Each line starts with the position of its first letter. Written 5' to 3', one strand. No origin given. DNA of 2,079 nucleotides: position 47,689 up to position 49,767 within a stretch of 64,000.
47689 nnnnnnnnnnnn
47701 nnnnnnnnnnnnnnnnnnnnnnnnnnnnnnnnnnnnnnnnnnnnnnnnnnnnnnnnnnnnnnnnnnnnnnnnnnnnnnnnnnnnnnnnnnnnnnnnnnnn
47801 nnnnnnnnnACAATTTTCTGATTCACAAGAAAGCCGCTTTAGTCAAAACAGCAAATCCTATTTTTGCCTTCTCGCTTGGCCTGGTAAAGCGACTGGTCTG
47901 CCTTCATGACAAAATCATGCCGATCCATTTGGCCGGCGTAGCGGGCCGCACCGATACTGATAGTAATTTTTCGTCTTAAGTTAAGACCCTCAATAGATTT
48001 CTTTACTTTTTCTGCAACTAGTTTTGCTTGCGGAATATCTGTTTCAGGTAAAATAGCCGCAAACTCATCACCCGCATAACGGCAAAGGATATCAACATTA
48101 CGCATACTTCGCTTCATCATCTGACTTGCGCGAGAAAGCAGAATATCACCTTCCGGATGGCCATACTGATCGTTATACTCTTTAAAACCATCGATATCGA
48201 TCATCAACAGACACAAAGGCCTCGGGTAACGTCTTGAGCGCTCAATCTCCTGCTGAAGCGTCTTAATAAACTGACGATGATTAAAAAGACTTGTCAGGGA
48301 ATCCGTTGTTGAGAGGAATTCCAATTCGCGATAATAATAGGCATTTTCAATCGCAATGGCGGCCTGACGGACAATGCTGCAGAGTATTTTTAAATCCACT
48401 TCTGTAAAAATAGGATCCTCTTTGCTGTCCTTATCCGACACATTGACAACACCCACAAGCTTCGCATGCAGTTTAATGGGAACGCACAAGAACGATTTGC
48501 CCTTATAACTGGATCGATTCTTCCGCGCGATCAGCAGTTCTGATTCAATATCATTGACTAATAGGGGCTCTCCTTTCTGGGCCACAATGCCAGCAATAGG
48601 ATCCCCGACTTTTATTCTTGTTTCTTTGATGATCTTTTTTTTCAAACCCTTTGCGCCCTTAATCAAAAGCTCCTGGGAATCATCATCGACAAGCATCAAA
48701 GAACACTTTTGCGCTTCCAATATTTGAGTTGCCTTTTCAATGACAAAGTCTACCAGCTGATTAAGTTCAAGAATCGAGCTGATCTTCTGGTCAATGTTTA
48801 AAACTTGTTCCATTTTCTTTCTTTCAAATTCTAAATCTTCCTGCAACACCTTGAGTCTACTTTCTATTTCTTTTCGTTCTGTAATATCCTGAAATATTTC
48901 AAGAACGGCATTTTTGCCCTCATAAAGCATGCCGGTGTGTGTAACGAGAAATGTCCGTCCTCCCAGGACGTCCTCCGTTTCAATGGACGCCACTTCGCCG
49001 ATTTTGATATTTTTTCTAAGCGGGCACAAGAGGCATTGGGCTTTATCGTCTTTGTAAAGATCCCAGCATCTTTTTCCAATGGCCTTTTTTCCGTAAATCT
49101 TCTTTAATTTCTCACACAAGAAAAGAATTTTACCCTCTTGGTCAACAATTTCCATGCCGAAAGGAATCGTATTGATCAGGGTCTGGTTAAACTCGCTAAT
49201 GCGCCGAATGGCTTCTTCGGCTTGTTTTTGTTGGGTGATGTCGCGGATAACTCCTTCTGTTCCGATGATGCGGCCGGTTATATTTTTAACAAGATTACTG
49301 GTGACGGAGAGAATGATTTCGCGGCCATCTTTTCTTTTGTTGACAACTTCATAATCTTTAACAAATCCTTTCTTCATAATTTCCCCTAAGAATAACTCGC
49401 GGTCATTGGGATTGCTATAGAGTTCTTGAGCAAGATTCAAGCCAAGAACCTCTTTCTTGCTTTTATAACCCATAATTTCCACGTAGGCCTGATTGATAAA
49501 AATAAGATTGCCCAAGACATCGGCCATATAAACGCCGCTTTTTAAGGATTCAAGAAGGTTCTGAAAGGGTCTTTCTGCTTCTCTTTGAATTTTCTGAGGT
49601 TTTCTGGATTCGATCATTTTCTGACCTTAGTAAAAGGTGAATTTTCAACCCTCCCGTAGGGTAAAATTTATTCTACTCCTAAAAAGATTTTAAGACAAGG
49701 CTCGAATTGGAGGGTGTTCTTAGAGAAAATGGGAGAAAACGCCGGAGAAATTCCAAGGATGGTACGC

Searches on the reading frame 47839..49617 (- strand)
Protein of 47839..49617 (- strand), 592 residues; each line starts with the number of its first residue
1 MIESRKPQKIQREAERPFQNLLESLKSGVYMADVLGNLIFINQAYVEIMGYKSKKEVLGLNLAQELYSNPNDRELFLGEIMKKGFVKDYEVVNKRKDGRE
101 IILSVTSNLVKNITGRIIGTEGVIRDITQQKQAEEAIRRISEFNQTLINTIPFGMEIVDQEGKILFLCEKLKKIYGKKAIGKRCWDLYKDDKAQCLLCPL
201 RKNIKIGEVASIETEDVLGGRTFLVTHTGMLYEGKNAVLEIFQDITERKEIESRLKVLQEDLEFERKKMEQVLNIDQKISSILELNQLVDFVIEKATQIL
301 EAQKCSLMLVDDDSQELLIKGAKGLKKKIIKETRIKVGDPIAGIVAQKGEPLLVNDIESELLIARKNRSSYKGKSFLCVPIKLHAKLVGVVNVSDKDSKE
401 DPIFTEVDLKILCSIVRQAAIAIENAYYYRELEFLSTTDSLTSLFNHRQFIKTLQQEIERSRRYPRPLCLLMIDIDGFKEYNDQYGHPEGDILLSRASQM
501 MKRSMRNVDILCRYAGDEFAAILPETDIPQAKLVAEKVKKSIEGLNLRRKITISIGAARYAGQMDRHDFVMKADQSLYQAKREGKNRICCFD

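Call 19: search_protein_families(library=pfam, proteins=[window:47839-49617:-], max_evalue=0.001)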
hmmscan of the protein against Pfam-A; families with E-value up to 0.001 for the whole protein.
window:47839-49617:- (592 aa): 9 families
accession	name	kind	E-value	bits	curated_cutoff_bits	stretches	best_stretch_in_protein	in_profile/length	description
PF00990.26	GGDEF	-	3.6e-41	141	23.8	1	437-587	2-161/161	Diguanylate cyclase, GGDEF domain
PF13426.13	PAS_9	-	6.6e-22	78.2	27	2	28-129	3-103/103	PAS domain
PF13185.12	GAF_2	-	1.1e-17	64.9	28.6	1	284-424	3-136/136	GAF domain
PF01590.32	GAF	-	2.5e-16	60.9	22.4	1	285-423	2-133/133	GAF domain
PF13492.12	GAF_3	-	6.1e-13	49.7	27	1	285-425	2-129/129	GAF domain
PF00989.32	PAS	-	1.7e-12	47.8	22.6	1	18-127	3-113/113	PAS fold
PF08448.16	PAS_4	-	4.8e-11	43.3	23.1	1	22-131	1-109/110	PAS fold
PF13188.13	PAS_8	-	3.4e-08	33.5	21.8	1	18-71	3-55/65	PAS domain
PF12860.13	PAS_7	-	0.00044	20.8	27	0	22-135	1-115/115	PAS fold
